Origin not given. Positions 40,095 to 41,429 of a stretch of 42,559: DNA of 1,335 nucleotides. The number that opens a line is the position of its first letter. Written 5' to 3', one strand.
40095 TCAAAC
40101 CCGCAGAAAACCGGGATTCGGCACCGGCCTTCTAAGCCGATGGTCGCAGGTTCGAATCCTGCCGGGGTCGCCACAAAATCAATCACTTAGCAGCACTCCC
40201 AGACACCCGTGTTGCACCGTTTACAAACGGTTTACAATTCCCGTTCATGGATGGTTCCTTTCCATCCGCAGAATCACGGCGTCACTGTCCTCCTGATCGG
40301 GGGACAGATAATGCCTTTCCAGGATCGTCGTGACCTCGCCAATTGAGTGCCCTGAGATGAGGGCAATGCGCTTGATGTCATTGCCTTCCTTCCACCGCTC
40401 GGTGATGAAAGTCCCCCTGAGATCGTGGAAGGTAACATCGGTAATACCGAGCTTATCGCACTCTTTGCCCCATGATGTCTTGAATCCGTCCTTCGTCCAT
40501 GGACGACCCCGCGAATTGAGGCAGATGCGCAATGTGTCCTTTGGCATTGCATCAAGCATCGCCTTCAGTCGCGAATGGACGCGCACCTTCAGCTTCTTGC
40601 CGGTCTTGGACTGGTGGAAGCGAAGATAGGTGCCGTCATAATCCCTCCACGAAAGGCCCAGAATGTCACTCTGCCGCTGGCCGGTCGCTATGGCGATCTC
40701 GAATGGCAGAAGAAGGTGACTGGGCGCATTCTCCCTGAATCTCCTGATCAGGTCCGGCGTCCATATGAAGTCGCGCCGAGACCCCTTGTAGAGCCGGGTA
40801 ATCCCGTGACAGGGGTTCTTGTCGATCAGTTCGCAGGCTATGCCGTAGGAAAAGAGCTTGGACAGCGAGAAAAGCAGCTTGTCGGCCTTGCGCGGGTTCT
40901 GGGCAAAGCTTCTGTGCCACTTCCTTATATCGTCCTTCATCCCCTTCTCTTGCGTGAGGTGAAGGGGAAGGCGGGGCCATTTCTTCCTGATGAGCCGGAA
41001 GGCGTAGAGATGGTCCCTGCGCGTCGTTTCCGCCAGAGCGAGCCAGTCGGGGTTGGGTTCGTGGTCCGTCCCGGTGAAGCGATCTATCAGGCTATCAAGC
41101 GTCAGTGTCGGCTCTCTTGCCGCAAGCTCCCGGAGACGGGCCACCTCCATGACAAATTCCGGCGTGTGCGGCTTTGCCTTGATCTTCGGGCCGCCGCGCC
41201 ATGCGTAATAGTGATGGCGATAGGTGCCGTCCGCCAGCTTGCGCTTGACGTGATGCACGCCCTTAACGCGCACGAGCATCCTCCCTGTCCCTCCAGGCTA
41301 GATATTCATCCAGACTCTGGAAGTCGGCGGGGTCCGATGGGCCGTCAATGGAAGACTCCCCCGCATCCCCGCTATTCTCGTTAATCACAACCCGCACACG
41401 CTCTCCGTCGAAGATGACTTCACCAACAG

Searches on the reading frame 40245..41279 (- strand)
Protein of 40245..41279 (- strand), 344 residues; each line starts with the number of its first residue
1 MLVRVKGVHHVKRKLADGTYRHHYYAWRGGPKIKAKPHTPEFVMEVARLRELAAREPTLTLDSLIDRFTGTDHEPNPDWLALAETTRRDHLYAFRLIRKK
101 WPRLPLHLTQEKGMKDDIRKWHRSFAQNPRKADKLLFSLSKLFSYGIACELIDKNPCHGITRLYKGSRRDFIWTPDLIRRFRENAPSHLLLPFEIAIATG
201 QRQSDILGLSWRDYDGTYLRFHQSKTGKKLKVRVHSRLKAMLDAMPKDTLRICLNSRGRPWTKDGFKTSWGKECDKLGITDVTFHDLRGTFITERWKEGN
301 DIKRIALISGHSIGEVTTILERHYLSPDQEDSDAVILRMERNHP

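Call 76: search_protein_families(library=pfam, max_evalue=0.001, proteins=[window:40245-41279:-])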
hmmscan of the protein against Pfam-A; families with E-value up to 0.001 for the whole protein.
window:40245-41279:- (344 aa): 1 family
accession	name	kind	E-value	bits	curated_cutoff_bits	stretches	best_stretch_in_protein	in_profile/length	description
PF00589.27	Phage_integrase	-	1.6e-13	51.2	27.1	1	187-318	22-163/172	Phage integrase family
